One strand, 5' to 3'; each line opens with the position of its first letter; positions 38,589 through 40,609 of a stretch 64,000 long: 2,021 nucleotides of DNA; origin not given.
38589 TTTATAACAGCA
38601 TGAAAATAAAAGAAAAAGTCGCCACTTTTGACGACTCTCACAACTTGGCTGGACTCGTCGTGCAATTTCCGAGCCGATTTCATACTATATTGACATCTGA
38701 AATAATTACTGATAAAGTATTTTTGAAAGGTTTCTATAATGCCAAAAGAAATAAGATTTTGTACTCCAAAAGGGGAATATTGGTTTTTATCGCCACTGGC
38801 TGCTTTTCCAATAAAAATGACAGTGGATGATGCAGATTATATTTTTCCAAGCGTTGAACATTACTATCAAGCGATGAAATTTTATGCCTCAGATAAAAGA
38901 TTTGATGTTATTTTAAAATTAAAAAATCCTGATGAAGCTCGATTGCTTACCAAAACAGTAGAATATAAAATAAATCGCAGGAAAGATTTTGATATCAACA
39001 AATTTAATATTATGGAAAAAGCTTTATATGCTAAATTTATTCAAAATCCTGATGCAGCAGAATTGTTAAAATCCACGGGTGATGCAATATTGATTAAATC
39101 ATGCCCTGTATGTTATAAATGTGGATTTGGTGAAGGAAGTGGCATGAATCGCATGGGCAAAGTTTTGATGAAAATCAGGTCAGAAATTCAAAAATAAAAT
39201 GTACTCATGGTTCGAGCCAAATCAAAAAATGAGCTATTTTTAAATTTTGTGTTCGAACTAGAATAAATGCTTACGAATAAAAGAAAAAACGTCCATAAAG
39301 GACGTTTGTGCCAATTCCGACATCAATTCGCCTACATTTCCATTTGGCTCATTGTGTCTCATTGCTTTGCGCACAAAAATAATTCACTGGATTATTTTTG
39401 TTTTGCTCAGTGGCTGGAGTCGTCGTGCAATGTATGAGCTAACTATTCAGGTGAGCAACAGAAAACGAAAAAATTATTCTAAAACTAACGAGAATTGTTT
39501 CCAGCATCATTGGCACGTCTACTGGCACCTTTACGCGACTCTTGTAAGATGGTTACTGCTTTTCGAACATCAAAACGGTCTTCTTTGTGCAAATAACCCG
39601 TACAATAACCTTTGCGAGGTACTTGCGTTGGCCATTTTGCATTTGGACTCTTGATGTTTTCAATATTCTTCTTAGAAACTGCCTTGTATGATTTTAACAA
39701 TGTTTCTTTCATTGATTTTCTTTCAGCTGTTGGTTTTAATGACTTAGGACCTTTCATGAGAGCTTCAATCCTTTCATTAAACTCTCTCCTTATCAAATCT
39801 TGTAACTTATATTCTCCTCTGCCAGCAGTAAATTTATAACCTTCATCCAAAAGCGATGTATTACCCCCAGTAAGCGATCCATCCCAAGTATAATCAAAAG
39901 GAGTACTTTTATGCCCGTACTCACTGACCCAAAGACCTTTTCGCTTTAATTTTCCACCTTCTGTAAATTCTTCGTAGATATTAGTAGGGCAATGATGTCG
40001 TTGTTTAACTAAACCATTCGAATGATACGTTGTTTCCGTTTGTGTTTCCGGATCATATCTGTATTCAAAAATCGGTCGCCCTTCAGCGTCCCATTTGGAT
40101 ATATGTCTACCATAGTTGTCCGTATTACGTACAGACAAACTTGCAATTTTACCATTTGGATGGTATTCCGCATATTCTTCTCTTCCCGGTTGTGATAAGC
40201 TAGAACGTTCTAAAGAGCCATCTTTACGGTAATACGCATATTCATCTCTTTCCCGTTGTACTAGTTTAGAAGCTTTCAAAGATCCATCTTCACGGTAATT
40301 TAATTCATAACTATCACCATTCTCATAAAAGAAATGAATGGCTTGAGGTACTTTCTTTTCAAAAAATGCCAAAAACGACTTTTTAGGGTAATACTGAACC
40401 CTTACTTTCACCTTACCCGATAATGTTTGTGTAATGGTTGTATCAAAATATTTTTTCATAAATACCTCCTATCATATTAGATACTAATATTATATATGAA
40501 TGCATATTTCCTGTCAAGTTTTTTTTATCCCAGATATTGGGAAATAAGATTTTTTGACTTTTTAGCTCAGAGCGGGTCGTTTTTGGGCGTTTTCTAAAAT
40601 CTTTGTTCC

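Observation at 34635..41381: Integron-like array of seven single-gene cassettes anchored on the 3' end of tRNA-Gln, with no recombinase in sight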

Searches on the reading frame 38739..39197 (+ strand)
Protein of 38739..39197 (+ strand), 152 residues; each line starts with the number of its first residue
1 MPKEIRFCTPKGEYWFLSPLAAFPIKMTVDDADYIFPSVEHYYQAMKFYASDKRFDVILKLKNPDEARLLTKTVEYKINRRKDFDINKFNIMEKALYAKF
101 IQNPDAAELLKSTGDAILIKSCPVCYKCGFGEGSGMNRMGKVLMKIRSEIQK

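Call 8: search_protein_families(library=pfam, proteins=[window:38739-39197:+], max_evalue=0.01)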
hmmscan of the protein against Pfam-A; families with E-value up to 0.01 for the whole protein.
window:38739-39197:+ (152 aa): 1 family
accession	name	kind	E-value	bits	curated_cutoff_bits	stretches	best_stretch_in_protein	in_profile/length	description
PF08719.17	NADAR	-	9.7e-23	81.6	35.1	1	13-150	9-162/163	NADAR domain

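Call 36: find_homologous_proteins(query=window:38739-39197:+, max_evalue=1e-10)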
Query window:38739-39197:+ (152 aa): 367 proteins with E <= 1e-10 among 379 candidates; the best 120 are listed.
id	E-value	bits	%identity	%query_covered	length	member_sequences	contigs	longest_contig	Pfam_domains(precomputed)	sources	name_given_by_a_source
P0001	3.3e-98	344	100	100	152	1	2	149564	PF08719.18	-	-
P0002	2.5e-96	338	98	100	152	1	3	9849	PF08719.18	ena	-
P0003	8.7e-96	336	97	100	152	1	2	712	PF08719.18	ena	-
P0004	3.2e-95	334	97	100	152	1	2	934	PF08719.18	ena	-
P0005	2.7e-94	331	95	100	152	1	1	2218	PF08719.18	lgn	-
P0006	4.3e-94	330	97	100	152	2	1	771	PF08719.18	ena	-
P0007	5.1e-94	330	95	100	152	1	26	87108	PF08719.18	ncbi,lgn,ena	-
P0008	7.2e-94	330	95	100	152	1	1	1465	PF08719.18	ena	-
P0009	1.5e-93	329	95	100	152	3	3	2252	PF08719.18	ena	-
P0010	1.8e-93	328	95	100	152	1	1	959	PF08719.18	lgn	-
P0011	1.8e-93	328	95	100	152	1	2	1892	PF08719.18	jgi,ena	-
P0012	2.5e-93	328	95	100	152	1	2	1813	PF08719.18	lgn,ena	-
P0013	2.7e-93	328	95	100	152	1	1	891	PF08719.18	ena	-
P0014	2.7e-93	328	95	100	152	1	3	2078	PF08719.18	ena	-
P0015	3.0e-93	328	95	100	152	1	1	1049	PF08719.18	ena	-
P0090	1.5e-73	264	79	100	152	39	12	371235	PF08719.18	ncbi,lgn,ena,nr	ncbi:MAG: NADAR family protein [Alphaproteobacteria bacterium]|nr:NADAR family protein [Alphaproteob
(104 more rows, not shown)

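Call 41: find_encoding_contigs(protein=P0007, flank=10000, max_places=10)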
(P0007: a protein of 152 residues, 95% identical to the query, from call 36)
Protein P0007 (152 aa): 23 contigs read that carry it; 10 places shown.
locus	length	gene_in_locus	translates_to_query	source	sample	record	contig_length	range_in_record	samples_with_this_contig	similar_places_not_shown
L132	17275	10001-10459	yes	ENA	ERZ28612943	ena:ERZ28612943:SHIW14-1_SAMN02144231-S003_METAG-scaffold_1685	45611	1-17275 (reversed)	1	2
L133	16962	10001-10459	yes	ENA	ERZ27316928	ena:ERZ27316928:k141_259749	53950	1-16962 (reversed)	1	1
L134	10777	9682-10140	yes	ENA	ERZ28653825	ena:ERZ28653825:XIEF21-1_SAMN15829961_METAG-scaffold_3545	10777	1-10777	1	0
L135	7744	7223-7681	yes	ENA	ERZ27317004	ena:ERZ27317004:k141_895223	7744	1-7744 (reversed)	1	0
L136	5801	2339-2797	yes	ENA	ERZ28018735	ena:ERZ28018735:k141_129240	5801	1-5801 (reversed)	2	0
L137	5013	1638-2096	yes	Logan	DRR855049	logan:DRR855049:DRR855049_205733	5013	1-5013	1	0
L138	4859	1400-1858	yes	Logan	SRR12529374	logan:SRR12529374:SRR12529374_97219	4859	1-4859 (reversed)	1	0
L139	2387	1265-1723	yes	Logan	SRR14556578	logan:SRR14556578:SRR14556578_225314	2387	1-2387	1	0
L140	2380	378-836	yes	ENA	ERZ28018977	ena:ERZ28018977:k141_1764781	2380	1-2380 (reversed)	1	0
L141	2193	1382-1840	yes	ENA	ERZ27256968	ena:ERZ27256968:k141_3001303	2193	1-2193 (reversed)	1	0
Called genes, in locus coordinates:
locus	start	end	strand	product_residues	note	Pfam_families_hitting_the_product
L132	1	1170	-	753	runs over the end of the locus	PF07244:POTRA, PF01103:Omp85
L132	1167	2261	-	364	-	PF02163:Peptidase_M50, PF00595:PDZ, PF13180:PDZ_2, PF17820:PDZ_6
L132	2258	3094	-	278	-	PF01148:CTP_transf_1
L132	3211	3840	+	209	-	-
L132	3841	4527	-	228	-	PF13353:Fer4_12, PF04055:Radical_SAM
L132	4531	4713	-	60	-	PF13597:NRDD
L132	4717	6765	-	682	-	PF03477:ATP-cone, PF13597:NRDD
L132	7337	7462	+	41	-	-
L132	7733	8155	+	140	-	PF24963:DUF7768 (weak)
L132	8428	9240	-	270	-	-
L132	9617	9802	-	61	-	-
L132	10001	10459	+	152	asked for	PF08719:NADAR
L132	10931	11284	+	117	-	-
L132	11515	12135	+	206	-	PF07661:MORN_2 (faint)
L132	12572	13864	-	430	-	PF13393:tRNA-synt_His, PF00587:tRNA-synt_2b (weak), PF03129:HGTP_anticodon (weak)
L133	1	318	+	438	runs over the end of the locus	PF00078:RVT_1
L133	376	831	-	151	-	-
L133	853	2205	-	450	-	-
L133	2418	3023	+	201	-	PF00239:Resolvase, PF13936:HTH_38 (faint), PF02796:HTH_7 (weak)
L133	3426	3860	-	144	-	-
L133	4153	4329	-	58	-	-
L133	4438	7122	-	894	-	PF00176:SNF2-rel_dom, PF00270:DEAD, PF04851:ResIII, PF13401:AAA_22 (faint)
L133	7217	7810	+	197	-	PF04011:LemA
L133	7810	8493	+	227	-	PF04536:TPM_phosphatase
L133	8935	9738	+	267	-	-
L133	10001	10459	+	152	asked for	PF08719:NADAR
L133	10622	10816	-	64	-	-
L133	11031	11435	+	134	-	-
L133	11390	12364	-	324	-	PF00730:HhH-GPD, PF00633:HHH, PF14815:NUDIX_4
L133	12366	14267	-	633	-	PF01637:ATPase_2 (faint), PF12775:AAA_7 (faint), PF13191:AAA_16 (weak), PF13401:AAA_22 (faint), PF17871:AAA_lid_9, PF07724:AAA_2, PF07728:AAA_5, PF10431:ClpB_D2-small, +1 more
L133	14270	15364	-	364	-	-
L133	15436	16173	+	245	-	PF04333:MlaA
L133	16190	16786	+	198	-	PF05494:MlaC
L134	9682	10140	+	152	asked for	PF08719:NADAR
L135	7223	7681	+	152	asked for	PF08719:NADAR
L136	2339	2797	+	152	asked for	PF08719:NADAR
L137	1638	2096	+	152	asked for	PF08719:NADAR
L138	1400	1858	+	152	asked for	PF08719:NADAR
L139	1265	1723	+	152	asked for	PF08719:NADAR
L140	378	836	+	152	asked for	PF08719:NADAR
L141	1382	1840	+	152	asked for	PF08719:NADAR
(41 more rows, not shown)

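Call 49: find_encoding_contigs(protein=P0090, flank=10000, max_places=6)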
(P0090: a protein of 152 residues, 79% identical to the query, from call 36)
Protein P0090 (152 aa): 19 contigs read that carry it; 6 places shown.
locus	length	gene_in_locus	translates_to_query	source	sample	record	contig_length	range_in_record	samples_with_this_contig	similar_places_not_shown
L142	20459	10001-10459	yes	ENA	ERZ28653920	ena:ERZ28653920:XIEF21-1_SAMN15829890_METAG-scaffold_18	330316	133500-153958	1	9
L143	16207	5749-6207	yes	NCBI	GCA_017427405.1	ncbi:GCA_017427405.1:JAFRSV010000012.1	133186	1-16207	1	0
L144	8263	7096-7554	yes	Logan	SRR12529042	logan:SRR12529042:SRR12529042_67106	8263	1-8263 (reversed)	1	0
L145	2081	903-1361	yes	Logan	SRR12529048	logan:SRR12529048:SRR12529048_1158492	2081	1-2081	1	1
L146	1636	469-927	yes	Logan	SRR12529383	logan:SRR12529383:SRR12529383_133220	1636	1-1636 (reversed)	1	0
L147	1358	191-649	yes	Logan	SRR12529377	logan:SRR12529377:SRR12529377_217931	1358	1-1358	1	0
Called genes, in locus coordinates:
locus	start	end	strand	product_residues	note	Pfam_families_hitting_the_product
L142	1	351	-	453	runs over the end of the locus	PF19263:DUF5906 (weak)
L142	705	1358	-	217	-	-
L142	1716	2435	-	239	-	-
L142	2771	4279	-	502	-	PF00589:Phage_integrase (weak)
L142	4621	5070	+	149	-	PF12802:MarR_2 (faint), PF01047:MarR (weak)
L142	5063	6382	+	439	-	PF02321:OEP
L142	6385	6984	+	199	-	-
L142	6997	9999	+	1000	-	PF00873:ACR_tran, PF03176:MMPL (weak)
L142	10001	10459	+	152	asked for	PF08719:NADAR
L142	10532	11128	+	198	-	PF12710:HAD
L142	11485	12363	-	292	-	PF02646:RmuC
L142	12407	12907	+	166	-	PF01327:Pep_deformylase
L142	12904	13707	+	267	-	PF00551:Formyl_trans_N, PF02911:Formyl_trans_C (faint)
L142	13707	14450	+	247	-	PF01416:PseudoU_synth_1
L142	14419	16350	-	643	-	PF13567:DUF4131, PF03772:Competence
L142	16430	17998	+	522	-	PF06418:CTP_synth_N, PF00117:GATase, PF07722:Peptidase_C26 (weak)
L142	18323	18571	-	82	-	PF10073:GapR_DNA-bd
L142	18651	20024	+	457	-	PF00224:PK, PF03328:HpcH_HpaI (faint), PF02887:PK_C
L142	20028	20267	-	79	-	-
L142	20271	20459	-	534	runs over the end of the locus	PF04348:LppC, PF13458:Peripla_BP_6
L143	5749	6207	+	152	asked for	PF08719:NADAR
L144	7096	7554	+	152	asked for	PF08719:NADAR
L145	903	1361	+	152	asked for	PF08719:NADAR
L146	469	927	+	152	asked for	PF08719:NADAR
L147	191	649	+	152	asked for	PF08719:NADAR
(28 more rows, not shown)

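Call 55: search_protein_families(library=pfam, proteins=[L142:2771-4279:-, L142:1716-2435:-, L142:705-1358:-, L133:2418-3023:+, L133:853-2205:-, L133:376-831:-, L133:3426-3860:-], max_evalue=0.01)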
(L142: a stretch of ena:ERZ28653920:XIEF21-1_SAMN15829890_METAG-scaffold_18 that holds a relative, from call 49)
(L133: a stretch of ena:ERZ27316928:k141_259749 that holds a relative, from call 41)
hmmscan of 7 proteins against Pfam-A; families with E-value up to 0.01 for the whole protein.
L142:2771-4279:- (502 aa): 4 families
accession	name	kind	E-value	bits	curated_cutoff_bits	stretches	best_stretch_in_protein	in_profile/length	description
PF00589.27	Phage_integrase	-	1.8e-07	31.6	27.1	1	316-472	32-169/172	Phage integrase family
PF20172.3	DUF6538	-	4.5e-05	23.5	27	1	14-62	1-52/60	Domain of unknown function (DUF6538)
PF17448.7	YqaH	-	0.0033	18.1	31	0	80-125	31-75/88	Uncharacterized YqaH-like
PF07313.18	AmiA-like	-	0.0093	15.9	27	0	31-155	64-158/202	N-acetylmuramoyl-L-alanine amidase-like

L142:1716-2435:- (239 aa): 0 families

L142:705-1358:- (217 aa): 0 families

L133:2418-3023:+ (201 aa): 7 families
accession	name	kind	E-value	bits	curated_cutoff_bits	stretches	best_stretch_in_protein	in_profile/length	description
PF00239.26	Resolvase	-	1.4e-34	119.8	23.3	1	3-144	1-144/145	Resolvase, N terminal domain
PF13936.12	HTH_38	-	9.5e-07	28.9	27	1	162-196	9-43/44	Helix-turn-helix domain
PF02796.21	HTH_7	-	4.6e-06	27.1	23.8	1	156-194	3-42/45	Helix-turn-helix domain of resolvase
PF13384.12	HTH_23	-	3.7e-05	23.9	24.6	1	169-196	13-40/50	Homeodomain-like domain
PF13551.12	HTH_29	-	0.00091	19.7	28.1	1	175-196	14-35/64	Winged helix-turn helix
PF18024.7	HTH_50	-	0.0076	16.3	27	0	166-196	16-46/50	Helix-turn-helix domain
PF13404.12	HTH_AsnC-type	-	0.0091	16.2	27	0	172-192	16-36/42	AsnC-type helix-turn-helix domain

L133:853-2205:- (450 aa): 0 families

L133:376-831:- (151 aa): 1 family
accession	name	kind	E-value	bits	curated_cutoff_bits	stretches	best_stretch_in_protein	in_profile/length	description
PF00059.27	Lectin_C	-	0.0022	19.2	22.6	1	67-120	3-46/107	Lectin C-type domain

L133:3426-3860:- (144 aa): 0 families

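Call 56: find_homologous_proteins(query=L142:2771-4279:-, max_evalue=1e-20)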
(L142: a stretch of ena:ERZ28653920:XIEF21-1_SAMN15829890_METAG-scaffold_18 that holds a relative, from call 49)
Query L142:2771-4279:- (502 aa): 249 proteins with E <= 1e-20 among 8000 candidates; the best 120 are listed.
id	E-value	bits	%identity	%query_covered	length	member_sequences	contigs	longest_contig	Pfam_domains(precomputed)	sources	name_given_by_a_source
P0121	0.0e+0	1136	99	100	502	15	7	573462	PF00589.28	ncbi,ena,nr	ncbi:MAG: site-specific integrase [Alphaproteobacteria bacterium]|nr:site-specific integrase [Alphap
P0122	8.2e-289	977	84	100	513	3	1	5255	PF00589.28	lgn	-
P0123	1.3e-281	953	87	95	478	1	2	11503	PF00589.28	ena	-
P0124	2.8e-251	853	73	100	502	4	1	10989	PF00589.28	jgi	jgi:hypothetical protein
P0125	1.0e-238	811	75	95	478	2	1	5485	PF00589.28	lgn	-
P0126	2.7e-228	777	67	99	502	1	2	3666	PF00589.28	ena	-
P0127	5.0e-227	773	67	100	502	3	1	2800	PF00589.28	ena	-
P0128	9.6e-227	772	68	99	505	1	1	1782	PF00589.28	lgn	-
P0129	7.9e-225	766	68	100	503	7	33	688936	PF00589.28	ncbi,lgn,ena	-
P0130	4.4e-222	757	66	100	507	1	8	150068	PF00589.28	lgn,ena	-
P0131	6.3e-220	749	69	95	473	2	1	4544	PF00589.28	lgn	-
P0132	6.4e-218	743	65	99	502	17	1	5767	PF00589.28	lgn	-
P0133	9.3e-215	732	64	100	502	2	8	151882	PF00589.28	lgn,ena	-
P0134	2.4e-214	731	63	100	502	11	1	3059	PF00589.28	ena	-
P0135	2.4e-213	728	65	99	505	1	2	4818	PF00589.28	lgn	-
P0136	1.4e-211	722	63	100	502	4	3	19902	PF00589.28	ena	-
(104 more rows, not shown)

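Call 57: find_encoding_contigs(protein=P0136, flank=10000, max_places=4)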
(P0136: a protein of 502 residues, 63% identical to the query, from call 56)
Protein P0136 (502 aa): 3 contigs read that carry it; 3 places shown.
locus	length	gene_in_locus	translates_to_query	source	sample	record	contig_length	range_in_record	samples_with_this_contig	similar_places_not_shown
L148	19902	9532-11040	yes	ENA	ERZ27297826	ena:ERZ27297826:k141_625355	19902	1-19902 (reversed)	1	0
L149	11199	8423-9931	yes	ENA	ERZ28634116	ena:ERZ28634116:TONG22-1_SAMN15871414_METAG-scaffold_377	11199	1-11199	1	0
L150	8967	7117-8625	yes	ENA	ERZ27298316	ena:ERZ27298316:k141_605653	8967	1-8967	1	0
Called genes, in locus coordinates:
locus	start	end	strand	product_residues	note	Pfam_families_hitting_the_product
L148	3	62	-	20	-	?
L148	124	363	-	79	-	PF01809:YidD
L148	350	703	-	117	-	PF00825:Ribonuclease_P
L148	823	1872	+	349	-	PF00022:Actin, PF06723:MreB_Mbl, PF00012:HSP70, PF14450:FtsA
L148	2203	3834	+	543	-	PF00133:tRNA-synt_1, PF09334:tRNA-synt_1g, PF19303:Anticodon_3, PF08264:Anticodon_1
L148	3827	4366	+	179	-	PF02677:QueH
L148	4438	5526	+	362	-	-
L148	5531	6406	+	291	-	PF00698:Acyl_transf_1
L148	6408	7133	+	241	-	PF00106:adh_short, PF08659:KR, PF01370:Epimerase (weak), PF13561:adh_short_C2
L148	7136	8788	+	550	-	PF01134:GIDA, PF07992:Pyr_redox_2, PF12831:FAD_oxidored (weak), PF13932:SAM_GIDA_C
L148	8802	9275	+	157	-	-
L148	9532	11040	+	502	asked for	PF00589:Phage_integrase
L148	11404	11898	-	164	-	-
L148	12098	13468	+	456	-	PF19263:DUF5906 (weak)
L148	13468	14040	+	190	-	-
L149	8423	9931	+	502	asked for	PF00589:Phage_integrase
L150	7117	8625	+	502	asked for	PF00589:Phage_integrase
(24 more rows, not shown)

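Call 61: find_encoding_contigs(protein=P0121, flank=10000, max_places=4)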
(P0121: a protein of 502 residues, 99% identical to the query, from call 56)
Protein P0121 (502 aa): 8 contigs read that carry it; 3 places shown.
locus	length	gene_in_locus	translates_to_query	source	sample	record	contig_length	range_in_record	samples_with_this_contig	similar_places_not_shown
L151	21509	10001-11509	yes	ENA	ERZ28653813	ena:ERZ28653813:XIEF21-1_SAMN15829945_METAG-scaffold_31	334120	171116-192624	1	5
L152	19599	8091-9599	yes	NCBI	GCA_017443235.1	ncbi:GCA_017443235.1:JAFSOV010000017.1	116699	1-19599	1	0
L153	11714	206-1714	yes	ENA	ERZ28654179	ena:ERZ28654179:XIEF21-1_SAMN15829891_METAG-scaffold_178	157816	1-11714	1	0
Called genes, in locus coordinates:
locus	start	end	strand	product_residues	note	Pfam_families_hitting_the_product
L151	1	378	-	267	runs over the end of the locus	PF00551:Formyl_trans_N, PF02911:Formyl_trans_C (faint)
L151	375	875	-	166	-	PF01327:Pep_deformylase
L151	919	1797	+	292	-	PF02646:RmuC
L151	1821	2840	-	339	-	-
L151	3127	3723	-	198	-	PF12710:HAD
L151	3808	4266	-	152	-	PF08719:NADAR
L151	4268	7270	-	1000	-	PF00873:ACR_tran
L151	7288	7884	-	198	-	-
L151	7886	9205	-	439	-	PF02321:OEP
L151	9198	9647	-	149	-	PF01047:MarR (weak)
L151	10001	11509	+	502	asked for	PF00589:Phage_integrase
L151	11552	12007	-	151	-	-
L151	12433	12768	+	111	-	-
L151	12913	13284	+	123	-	-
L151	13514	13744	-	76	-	-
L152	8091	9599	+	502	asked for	PF00589:Phage_integrase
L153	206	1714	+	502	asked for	PF00589:Phage_integrase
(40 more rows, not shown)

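Call 63: search_protein_families(library=ncbifam, proteins=[window:38739-39197:+], max_evalue=0.001)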
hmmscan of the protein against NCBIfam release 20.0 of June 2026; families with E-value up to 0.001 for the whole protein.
window:38739-39197:+ (152 aa): 2 families
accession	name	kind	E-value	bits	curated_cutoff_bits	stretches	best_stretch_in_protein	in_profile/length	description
TIGR02464.1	ribofla_fusion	equivalog_domain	9.2e-19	68.2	73.7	1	24-150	18-152/153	riboflavin biosynthesis intermediates N-glycosidase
NF053876.1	DS32_2_antiphage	equivalog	1.1e-12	47.4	240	1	7-151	11-156/181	NADAR family anti-phage protein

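Call 69: find_encoding_contigs(protein=P0002, flank=10000, max_places=5)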
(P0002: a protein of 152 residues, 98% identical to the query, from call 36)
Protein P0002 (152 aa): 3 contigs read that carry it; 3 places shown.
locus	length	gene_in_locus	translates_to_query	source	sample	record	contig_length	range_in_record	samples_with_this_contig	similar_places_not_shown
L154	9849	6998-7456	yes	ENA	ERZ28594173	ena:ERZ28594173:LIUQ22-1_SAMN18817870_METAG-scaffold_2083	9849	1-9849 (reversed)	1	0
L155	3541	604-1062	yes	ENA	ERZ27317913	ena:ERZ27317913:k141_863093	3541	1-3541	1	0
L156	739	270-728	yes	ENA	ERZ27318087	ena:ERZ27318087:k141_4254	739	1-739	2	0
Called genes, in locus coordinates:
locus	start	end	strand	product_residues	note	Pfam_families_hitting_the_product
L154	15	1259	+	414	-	PF00768:Peptidase_S11, PF13354:Beta-lactamase2, PF05036:SPOR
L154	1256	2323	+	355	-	-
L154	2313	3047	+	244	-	-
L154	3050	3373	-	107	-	-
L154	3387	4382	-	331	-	PF08238:Sel1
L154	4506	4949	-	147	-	PF00691:OmpA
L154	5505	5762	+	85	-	PF03083:MtN3_slv (weak), PF04193:PQ-loop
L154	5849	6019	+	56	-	PF04070:DUF378 (weak)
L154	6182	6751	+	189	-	-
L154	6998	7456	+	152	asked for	PF08719:NADAR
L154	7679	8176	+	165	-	-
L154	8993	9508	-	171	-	PF05869:Dam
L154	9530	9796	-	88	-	PF13936:HTH_38 (faint)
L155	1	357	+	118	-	?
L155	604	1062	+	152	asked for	PF08719:NADAR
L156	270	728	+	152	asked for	PF08719:NADAR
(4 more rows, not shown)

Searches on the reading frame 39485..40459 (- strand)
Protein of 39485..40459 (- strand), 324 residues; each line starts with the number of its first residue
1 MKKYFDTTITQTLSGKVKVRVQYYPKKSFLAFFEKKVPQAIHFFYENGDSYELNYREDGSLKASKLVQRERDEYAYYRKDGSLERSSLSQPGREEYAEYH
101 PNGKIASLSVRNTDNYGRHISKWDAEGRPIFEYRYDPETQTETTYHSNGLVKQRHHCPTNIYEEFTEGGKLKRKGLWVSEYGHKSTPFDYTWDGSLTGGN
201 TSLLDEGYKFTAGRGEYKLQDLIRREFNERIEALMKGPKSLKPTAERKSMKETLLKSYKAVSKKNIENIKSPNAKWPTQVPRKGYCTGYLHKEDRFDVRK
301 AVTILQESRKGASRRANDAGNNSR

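Call 8: search_protein_families(library=pfam, proteins=[window:39485-40459:-], max_evalue=0.01)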
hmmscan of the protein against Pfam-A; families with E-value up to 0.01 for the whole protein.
window:39485-40459:- (324 aa): 1 family
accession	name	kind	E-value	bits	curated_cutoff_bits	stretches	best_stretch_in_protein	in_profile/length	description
PF07661.19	MORN_2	-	0.0038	17.7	29.6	0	98-107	7-16/22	MORN repeat variant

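Call 17: find_encoding_contigs(protein=window:39485-40459:-, flank=10000, max_places=10)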
Protein window:39485-40459:- (324 aa): 4 contigs read that carry it; 2 places shown.
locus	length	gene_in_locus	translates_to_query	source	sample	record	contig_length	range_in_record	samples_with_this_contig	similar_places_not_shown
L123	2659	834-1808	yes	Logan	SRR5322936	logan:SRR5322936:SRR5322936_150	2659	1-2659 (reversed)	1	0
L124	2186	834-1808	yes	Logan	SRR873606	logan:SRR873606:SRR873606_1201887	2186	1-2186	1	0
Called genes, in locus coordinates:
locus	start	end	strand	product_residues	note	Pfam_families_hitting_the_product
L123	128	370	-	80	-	-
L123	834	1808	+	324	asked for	-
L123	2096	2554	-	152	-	PF08719:NADAR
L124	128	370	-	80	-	-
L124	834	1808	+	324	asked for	-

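Call 63: search_protein_families(library=ncbifam, proteins=[window:39485-40459:-], max_evalue=0.001)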
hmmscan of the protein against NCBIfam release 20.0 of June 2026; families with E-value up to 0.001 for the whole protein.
window:39485-40459:- (324 aa): 0 families
